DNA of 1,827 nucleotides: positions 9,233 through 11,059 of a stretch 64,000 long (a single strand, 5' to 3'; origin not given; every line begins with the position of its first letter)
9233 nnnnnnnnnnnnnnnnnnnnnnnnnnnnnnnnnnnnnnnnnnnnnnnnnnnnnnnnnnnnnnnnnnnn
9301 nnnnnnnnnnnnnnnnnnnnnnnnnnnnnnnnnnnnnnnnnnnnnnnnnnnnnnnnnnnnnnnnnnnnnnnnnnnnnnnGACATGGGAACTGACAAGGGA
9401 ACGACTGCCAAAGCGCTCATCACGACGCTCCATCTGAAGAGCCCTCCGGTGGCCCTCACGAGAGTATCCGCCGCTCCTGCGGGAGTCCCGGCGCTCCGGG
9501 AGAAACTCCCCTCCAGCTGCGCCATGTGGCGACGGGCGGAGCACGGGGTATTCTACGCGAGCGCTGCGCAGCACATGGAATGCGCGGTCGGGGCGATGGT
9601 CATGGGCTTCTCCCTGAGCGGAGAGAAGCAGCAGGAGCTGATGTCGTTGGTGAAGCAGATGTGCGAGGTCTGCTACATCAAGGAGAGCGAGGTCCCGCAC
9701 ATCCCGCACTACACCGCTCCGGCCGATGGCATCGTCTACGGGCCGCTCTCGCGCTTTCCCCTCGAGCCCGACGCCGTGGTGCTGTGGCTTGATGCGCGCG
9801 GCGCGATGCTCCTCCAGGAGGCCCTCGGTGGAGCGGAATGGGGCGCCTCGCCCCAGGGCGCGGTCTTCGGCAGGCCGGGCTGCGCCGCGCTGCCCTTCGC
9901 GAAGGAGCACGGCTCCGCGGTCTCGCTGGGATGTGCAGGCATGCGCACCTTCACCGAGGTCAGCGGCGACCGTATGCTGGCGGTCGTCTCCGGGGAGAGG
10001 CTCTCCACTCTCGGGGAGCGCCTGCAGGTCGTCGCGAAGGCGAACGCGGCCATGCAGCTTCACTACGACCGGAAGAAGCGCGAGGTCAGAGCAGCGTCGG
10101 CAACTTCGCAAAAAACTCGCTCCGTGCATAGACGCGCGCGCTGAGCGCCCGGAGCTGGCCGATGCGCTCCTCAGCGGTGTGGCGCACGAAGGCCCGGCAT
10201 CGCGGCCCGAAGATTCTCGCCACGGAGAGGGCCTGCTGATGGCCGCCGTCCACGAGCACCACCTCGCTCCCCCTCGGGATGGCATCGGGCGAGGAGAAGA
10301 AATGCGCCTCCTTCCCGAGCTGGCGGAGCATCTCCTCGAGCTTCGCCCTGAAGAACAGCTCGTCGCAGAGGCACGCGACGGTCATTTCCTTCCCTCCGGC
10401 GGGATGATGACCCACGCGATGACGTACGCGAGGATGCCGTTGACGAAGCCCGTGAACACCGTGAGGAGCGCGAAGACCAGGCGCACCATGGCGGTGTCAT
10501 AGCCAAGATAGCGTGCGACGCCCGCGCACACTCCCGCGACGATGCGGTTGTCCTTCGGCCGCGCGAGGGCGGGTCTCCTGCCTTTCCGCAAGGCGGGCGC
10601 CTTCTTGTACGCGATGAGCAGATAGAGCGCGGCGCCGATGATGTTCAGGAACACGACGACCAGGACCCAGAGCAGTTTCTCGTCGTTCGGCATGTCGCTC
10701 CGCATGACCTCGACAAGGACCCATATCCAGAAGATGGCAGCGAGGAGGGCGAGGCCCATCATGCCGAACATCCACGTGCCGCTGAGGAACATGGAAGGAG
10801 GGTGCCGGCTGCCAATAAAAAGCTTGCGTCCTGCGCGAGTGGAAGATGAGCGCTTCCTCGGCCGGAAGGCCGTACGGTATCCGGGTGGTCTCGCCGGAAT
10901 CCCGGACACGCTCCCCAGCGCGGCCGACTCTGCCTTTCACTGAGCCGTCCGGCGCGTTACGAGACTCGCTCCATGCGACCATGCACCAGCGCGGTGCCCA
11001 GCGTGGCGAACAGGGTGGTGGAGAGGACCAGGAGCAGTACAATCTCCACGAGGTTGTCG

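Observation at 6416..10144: Sulfur-trafficking cluster with a CysM/CBS-like PLP enzyme fused to rhodanese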

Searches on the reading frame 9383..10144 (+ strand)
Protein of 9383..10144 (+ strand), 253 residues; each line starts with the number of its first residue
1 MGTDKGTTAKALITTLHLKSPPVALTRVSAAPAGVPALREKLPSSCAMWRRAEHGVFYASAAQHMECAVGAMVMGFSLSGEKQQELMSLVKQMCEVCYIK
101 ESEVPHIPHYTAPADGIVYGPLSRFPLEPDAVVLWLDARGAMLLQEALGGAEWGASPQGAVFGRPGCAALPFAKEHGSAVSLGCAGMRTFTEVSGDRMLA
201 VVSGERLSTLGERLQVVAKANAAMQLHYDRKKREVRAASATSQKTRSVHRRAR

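Call 3: search_protein_families(library=pfam, proteins=[window:9383-10144:+], max_evalue=0.01)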
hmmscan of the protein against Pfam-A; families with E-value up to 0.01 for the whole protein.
window:9383-10144:+ (253 aa): 1 family
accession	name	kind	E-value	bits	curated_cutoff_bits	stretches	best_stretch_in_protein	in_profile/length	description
PF02596.20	DUF169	-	1.2e-20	74.7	27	1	12-210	2-206/209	Uncharacterised ArCR, COG2043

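Call 4: search_protein_families(library=ncbifam, proteins=[window:9383-10144:+], max_evalue=0.01)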
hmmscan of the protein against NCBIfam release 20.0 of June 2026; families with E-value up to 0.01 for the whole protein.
window:9383-10144:+ (253 aa): 0 families

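Call 26: search_solved_structures(query=window:9383-10144:+, max_evalue=1, show_alignments=1)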
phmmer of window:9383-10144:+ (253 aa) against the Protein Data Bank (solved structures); distinct sequences matched with E-value up to 1: 3.
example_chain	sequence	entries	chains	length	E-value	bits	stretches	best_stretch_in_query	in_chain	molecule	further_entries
4d8l_A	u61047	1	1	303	0.21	14.4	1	102-178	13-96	2-pyrone-4,6-dicarbaxylate hydrolase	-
4di8_A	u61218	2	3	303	0.21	14.4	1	102-178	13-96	2-pyrone-4,6-dicarbaxylate hydrolase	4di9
4dia_A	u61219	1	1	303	0.21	14.4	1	102-178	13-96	2-pyrone-4,6-dicarbaxylate hydrolase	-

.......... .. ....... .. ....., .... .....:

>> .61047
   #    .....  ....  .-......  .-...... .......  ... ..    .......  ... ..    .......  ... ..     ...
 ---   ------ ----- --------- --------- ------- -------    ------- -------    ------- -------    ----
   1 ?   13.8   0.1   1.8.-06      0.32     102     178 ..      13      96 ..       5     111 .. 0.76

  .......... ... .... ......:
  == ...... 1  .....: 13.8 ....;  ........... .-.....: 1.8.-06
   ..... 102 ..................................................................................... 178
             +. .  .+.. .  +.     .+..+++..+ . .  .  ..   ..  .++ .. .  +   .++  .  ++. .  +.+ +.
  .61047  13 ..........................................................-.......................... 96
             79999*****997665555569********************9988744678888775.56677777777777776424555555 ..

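Call 40: find_homologous_proteins(query=window:9383-10144:+, max_evalue=0.00001)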
Query window:9383-10144:+ (253 aa): 948 proteins with E <= 0.00001 among 2514 candidates; the best 120 are listed.
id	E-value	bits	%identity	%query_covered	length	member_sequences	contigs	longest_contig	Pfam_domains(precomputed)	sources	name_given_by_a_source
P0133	1.2e-161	554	99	100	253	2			PF02596.21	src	-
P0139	1.5e-74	269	56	90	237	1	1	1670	PF02596.21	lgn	-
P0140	2.0e-73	265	53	92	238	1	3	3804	PF02596.21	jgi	jgi:uncharacterized protein (DUF169 family)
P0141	9.1e-73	263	53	87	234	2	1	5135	PF02596.21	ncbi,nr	ncbi:MAG TPA: DUF169 domain-containing protein [Chloroflexota bacterium]|nr:DUF169 domain-containing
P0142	1.4e-71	259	55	89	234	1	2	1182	PF02596.21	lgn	-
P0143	2.2e-71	258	54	87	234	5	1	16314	PF02596.21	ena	-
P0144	5.8e-71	257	53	87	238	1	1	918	PF02596.21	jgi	jgi:uncharacterized protein (DUF169 family)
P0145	2.4e-70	255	53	87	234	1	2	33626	PF02596.21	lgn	-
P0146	9.5e-70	253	53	89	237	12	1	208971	PF02596.21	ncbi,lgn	-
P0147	2.6e-69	252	52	84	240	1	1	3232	PF02596.21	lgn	-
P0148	1.3e-68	249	52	89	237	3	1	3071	PF02596.21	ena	-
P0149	8.8e-68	246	51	87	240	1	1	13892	PF02596.21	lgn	-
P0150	1.1e-67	246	52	90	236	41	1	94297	PF02596.21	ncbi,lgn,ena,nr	ncbi:MAG: DUF169 domain-containing protein [Chloroflexota bacterium]|nr:DUF169 domain-containing pro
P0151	1.1e-67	246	52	86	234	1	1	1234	PF02596.21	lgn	-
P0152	1.2e-67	246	53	86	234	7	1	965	PF02596.21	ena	-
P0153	1.5e-67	246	54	90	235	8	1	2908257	PF02596.21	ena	-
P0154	2.6e-67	245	52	86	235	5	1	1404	PF02596.21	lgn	-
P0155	1.1e-66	243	52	94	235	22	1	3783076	PF02596.21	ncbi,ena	-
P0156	1.2e-66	243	53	91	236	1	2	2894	PF02596.21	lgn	-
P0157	1.3e-66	243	53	94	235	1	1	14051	PF02596.21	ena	-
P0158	1.6e-66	242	52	94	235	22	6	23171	PF02596.21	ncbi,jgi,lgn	-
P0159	7.3e-66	240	51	89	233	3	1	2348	PF02596.21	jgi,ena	-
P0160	7.3e-66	240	50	92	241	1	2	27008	PF02596.21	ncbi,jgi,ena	-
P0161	7.3e-66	240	53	91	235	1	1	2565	PF02596.21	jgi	-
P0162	2.1e-65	239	51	93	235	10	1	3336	PF02596.21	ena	-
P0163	4.8e-65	238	53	90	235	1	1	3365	PF02596.21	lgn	-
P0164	5.0e-65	237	54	91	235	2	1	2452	PF02596.21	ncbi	-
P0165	1.1e-64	236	51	86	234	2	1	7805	PF02596.21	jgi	jgi:uncharacterized protein (DUF169 family)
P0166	1.4e-64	236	52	92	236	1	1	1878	PF02596.21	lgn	-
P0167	1.5e-64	236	51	94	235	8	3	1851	PF02596.21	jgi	jgi:uncharacterized protein (DUF169 family)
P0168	3.6e-64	235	49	92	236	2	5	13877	PF02596.21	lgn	-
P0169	4.1e-64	234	51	94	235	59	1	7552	PF02596.21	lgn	-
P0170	5.9e-64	234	50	91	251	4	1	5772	PF02596.21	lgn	-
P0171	6.0e-64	234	50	93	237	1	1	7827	PF02596.21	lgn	-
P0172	6.5e-64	234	52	91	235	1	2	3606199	PF02596.21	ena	-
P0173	7.6e-64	234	50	91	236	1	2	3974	PF02596.21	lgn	-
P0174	9.7e-64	233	52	91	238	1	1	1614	PF02596.21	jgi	jgi:uncharacterized protein (DUF169 family)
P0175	1.2e-63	233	51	92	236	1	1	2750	PF02596.21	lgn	-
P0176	1.3e-63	233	50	88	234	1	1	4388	PF02596.21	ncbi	-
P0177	1.4e-63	233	49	92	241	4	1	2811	PF02596.21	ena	-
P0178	2.1e-63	232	51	89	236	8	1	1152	PF02596.21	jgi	-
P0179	2.2e-63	232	50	91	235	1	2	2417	PF02596.21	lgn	-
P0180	2.2e-63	232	48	91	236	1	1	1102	PF02596.21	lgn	-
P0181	2.4e-63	232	50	89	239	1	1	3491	PF02596.21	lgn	-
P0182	2.8e-63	232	46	89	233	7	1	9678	PF02596.21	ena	-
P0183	3.1e-63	232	50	90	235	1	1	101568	PF02596.21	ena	-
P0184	3.1e-63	232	53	83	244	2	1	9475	PF02596.21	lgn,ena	-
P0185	3.4e-63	231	48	91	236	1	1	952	PF02596.21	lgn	-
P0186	3.5e-63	231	48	90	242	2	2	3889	PF02596.21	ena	-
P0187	3.7e-63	231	50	87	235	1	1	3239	PF02596.21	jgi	-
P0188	5.9e-63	231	50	87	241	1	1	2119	PF02596.21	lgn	-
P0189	6.1e-63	231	49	94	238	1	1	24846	PF02596.21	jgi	jgi:uncharacterized protein (DUF169 family)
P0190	6.3e-63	231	48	92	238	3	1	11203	PF02596.21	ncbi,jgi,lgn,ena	-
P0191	8.9e-63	230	48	91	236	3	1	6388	PF02596.21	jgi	jgi:uncharacterized protein (DUF169 family)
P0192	8.9e-63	230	50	94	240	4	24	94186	PF02596.21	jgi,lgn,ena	jgi:uncharacterized protein (DUF169 family)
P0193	9.6e-63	230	50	89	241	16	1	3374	PF02596.21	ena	-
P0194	9.7e-63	230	50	86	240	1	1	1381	PF02596.21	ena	-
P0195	1.1e-62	230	48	92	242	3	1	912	PF02596.21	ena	-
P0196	1.1e-62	230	52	89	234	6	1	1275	PF02596.21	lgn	-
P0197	1.3e-62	230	51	94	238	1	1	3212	PF02596.21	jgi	jgi:uncharacterized protein (DUF169 family)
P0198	1.3e-62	230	48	91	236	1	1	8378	PF02596.21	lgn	-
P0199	1.5e-62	229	50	93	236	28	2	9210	PF02596.21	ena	-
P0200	1.6e-62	229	47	92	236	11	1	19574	PF02596.21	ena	-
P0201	2.0e-62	229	51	89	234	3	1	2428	PF02596.21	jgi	-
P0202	2.3e-62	229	50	92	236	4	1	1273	PF02596.21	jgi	jgi:uncharacterized protein (DUF169 family)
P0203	2.3e-62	229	51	88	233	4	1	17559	PF02596.21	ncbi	-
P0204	2.5e-62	229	50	91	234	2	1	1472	PF02596.21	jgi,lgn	jgi:uncharacterized protein (DUF169 family)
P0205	2.8e-62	228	50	93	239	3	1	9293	PF02596.21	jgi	jgi:uncharacterized protein (DUF169 family)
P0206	2.8e-62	228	48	91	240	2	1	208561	PF02596.21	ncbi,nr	ncbi:DUF169 domain-containing protein [Rhizocola hellebori]|nr:DUF169 domain-containing protein [Rhi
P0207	2.9e-62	228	50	92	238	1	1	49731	PF02596.21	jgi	jgi:uncharacterized protein (DUF169 family)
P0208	3.2e-62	228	49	93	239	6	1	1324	PF02596.21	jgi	jgi:uncharacterized protein (DUF169 family)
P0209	3.7e-62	228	50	89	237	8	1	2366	PF02596.21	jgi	jgi:uncharacterized protein (DUF169 family)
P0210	4.6e-62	228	47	91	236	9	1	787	PF02596.21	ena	-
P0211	4.7e-62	228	48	90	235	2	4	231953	PF02596.21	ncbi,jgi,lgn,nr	ncbi:MAG TPA: DUF169 domain-containing protein [Gemmatimonadales bacterium]|nr:DUF169 domain-contain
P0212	5.0e-62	228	50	93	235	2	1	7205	PF02596.21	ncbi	-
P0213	5.8e-62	227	48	91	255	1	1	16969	PF02596.21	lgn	-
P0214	6.9e-62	227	50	91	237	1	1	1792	PF02596.21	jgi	jgi:uncharacterized protein (DUF169 family)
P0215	7.0e-62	227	50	89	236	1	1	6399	PF02596.21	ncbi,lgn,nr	ncbi:MAG TPA: DUF169 domain-containing protein [Candidatus Dormibacteraeota bacterium]|nr:DUF169 dom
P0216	8.4e-62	227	49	89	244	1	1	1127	PF02596.21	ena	-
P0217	8.5e-62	227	51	87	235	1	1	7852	PF02596.21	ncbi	-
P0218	8.9e-62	227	48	98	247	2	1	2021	PF02596.21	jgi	jgi:uncharacterized protein (DUF169 family)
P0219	9.1e-62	227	47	94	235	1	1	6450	PF02596.21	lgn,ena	-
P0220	1.1e-61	227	49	91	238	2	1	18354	PF02596.21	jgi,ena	-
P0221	1.2e-61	226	49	92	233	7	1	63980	PF02596.21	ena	-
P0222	1.3e-61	226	53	89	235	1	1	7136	PF02596.21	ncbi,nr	ncbi:MAG TPA: DUF169 domain-containing protein [Dehalococcoidia bacterium]|nr:DUF169 domain-containi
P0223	1.3e-61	226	47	91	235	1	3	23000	PF02596.21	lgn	-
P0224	1.4e-61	226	50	89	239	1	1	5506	PF02596.21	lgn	-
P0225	1.6e-61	226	52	91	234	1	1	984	PF02596.21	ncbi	-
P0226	1.6e-61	226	51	90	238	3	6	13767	PF02596.21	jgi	jgi:uncharacterized protein (DUF169 family)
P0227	1.8e-61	226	49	93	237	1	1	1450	PF02596.21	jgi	jgi:uncharacterized protein (DUF169 family)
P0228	1.9e-61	226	47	91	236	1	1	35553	PF02596.21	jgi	jgi:uncharacterized protein (DUF169 family)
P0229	2.0e-61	226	50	89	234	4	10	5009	PF02596.21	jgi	jgi:uncharacterized protein (DUF169 family)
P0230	2.1e-61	226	50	94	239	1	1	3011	PF02596.21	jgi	jgi:uncharacterized protein (DUF169 family)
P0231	2.2e-61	226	50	89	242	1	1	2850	PF02596.21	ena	-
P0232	2.3e-61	225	50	92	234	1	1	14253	PF02596.21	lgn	-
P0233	2.3e-61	225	50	89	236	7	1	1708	PF02596.21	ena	-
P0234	2.4e-61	225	51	87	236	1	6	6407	PF02596.21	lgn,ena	-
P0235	3.1e-61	225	49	93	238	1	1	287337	PF02596.21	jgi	jgi:uncharacterized protein (DUF169 family)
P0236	4.2e-61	225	47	90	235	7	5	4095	PF02596.21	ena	-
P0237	5.4e-61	224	48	91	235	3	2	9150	PF02596.21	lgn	-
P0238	5.8e-61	224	50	89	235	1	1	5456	PF02596.21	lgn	-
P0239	6.5e-61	224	51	84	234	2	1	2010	PF02596.21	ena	-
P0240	6.8e-61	224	49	89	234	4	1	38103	PF02596.21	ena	-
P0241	7.9e-61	224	49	91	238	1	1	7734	PF02596.21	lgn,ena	-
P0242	8.5e-61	224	51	89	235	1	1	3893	PF02596.21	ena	-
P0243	8.8e-61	224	49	92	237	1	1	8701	PF02596.21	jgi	jgi:uncharacterized protein (DUF169 family)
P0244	8.9e-61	224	48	90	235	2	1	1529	PF02596.21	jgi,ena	-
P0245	9.1e-61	224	48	90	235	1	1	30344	PF02596.21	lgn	-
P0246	9.7e-61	223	49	89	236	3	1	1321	PF02596.21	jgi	jgi:uncharacterized protein (DUF169 family)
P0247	1.1e-60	223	48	91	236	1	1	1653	PF02596.21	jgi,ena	-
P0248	1.1e-60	223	49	89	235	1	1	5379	PF02596.21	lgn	-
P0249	1.2e-60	223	50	87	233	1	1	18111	PF02596.21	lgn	-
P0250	1.3e-60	223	49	91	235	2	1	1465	PF02596.21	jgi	jgi:uncharacterized protein (DUF169 family)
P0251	1.3e-60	223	51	89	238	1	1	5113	PF02596.21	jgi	jgi:uncharacterized protein (DUF169 family)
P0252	1.3e-60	223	48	89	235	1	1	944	PF02596.21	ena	-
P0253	1.4e-60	223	48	89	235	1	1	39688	PF02596.21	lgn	-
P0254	1.5e-60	223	51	84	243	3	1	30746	PF02596.21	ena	-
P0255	1.8e-60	223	47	90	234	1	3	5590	PF02596.21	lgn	-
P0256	2.0e-60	222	50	91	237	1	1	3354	PF02596.21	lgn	-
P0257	2.0e-60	222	49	91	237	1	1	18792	PF02596.21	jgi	jgi:uncharacterized protein (DUF169 family)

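Call 41: find_encoding_contigs(protein=P0146, flank=5000, max_places=2)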
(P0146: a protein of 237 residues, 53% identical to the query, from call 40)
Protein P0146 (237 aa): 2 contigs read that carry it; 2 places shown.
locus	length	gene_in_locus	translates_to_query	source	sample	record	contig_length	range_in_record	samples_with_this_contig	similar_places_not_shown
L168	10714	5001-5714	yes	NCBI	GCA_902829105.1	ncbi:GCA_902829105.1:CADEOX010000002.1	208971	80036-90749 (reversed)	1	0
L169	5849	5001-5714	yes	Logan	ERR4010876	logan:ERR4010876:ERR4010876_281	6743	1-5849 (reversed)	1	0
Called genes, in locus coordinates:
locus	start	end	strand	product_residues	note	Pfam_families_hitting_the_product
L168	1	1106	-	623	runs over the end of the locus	PF00909:Ammonium_transp, PF07730:HisKA_3, PF02518:HATPase_c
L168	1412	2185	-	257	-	PF01061:ABC2_membrane, PF12698:ABC2_membrane_3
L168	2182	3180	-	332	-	PF00005:ABC_tran, PF13304:AAA_21, PF13732:DrrA1-3_C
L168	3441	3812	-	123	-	PF22747:Zn_ribbon_DUF2089, PF09862:DUF2089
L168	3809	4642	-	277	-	-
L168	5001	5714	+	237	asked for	PF02596:DUF169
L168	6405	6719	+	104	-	-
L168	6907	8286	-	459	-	PF00291:PALP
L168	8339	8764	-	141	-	PF07884:VKOR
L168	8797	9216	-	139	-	PF13462:Thioredoxin_4, PF01323:DSBA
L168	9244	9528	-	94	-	-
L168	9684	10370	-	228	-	PF06439:3keto-disac_hyd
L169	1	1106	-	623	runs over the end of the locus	PF00909:Ammonium_transp, PF07730:HisKA_3, PF02518:HATPase_c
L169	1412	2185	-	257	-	PF01061:ABC2_membrane, PF12698:ABC2_membrane_3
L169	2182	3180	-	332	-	PF00005:ABC_tran, PF13304:AAA_21, PF13732:DrrA1-3_C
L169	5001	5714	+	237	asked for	PF02596:DUF169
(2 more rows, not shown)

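Call 42: find_encoding_contigs(protein=P0155, flank=5000, max_places=2)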
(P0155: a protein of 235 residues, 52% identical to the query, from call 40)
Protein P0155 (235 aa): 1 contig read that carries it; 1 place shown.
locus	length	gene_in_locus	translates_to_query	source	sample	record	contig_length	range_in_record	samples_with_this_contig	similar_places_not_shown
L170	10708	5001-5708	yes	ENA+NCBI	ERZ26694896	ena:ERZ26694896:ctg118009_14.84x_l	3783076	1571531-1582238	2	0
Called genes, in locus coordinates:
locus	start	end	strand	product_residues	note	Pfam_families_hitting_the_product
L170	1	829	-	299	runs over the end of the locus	PF16881:LIAS_N, PF04055:Radical_SAM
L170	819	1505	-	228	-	PF21948:LplA-B_cat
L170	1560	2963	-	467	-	PF02310:B12-binding (faint), PF04055:Radical_SAM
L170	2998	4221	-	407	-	PF18130:ATPgrasp_N, PF01071:GARS_A (weak), PF02222:ATP-grasp (weak), PF13535:ATP-grasp_4, PF18603:LAL_C2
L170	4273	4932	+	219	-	PF01106:NifU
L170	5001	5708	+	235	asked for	PF02596:DUF169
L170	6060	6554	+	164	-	PF01613:Flavin_Reduct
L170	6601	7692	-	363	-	PF00296:Bac_luciferase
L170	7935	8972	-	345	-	PF02615:Ldh_2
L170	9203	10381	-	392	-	PF00108:Thiolase_N, PF00109:ketoacyl-synt (weak), PF02803:Thiolase_C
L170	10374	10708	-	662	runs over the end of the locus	PF16177:ACAS_N, PF00501:AMP-binding, PF13193:AMP-binding_C (weak)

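Call 43: find_encoding_contigs(protein=P0211, flank=5000, max_places=2)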
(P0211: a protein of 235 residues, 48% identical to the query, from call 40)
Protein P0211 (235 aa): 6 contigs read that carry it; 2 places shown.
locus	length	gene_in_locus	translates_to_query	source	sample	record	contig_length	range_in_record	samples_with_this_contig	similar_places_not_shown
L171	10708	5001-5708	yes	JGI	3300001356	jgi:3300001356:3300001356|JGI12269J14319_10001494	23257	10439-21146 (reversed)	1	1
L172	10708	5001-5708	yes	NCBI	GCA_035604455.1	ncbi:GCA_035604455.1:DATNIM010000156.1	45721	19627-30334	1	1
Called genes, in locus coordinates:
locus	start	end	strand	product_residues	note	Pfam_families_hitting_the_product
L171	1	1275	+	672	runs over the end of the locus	PF03065:Glyco_hydro_57, PF12055:DUF3536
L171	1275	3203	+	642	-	PF03065:Glyco_hydro_57, PF09094:AmyA-A_glucT_m, PF09095:AmyA-gluTrfs_C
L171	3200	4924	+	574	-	PF04675:DNA_ligase_A_N, PF01068:DNA_ligase_A_M, PF04679:DNA_ligase_A_C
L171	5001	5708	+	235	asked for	PF02596:DUF169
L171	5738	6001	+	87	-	PF14357:DUF4404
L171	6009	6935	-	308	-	PF00582:Usp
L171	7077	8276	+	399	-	PF00871:Acetate_kinase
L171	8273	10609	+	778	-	PF09364:XFP_N, PF03894:XFP, PF09363:XFP_C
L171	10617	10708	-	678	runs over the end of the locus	PF00723:Glyco_hydro_15, PF22422:MGH1-like_GH (weak)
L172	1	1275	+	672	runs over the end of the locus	PF03065:Glyco_hydro_57, PF12055:DUF3536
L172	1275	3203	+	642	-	PF03065:Glyco_hydro_57, PF09094:AmyA-A_glucT_m, PF09095:AmyA-gluTrfs_C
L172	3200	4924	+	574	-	PF04675:DNA_ligase_A_N, PF01068:DNA_ligase_A_M, PF04679:DNA_ligase_A_C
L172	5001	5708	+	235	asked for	PF02596:DUF169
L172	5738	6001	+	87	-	PF14357:DUF4404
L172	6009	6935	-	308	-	PF00582:Usp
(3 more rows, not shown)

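Call 72: predict_structure(alignment_id=A8)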
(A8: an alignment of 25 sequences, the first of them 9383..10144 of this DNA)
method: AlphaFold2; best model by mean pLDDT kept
length: 253 residues; sequences in the alignment: 25
mean_pLDDT: 90.6   pTM: 0.86
mean pLDDT of the five models: 90.6, 90.2, 89.8, 89.4, 89.0
residues with pLDDT >= 90: 198; 70-90: 33; 50-70: 21; < 50: 1
segments of 3 or more residues with pLDDT < 50: none
pLDDT, mean of each block of 10 residues (from residue 1): 88 96 98 98 92 98 95 96 95 90 92 97 98 95 91 61 81 91 61 81 94 94 97 97 93 88
secondary structure, 60 per line:
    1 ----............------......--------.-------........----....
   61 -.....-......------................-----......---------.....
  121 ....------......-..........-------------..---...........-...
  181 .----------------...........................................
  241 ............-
elements in order: H5-16 E23-28 H45-52 E57-60 H62-66 H68-73 H80-95 H101-106 E116-121 E131-136 H138-147 H166-176 E178-181 E198-203 H204-252

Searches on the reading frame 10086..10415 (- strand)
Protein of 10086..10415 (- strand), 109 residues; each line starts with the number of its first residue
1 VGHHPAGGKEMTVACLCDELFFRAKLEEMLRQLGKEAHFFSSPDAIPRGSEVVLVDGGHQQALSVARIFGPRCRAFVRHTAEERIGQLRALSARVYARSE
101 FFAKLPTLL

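Call 51: search_protein_families(library=pfam, proteins=[window:10086-10415:-], max_evalue=0.001)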
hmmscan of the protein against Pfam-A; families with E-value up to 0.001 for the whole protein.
window:10086-10415:- (109 aa): 0 families

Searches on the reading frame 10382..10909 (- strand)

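Call 3: search_protein_families(library=pfam, proteins=[window:10382-10909:-], max_evalue=0.01)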
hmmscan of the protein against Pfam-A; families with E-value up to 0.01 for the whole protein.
window:10382-10909:- (175 aa): 3 families
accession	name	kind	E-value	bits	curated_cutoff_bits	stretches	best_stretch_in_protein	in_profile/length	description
PF04024.17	PspC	-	1.4e-20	73.2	25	1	115-172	3-58/58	PspC domain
PF13396.11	PLDc_N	-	4.1e-09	36.7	23.3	1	59-99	1-40/42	Phospholipase_D-nuclease N-terminal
PF02687.27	FtsX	-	0.0054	17.2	25.5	1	130-169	31-70/120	FtsX-like permease C-terminal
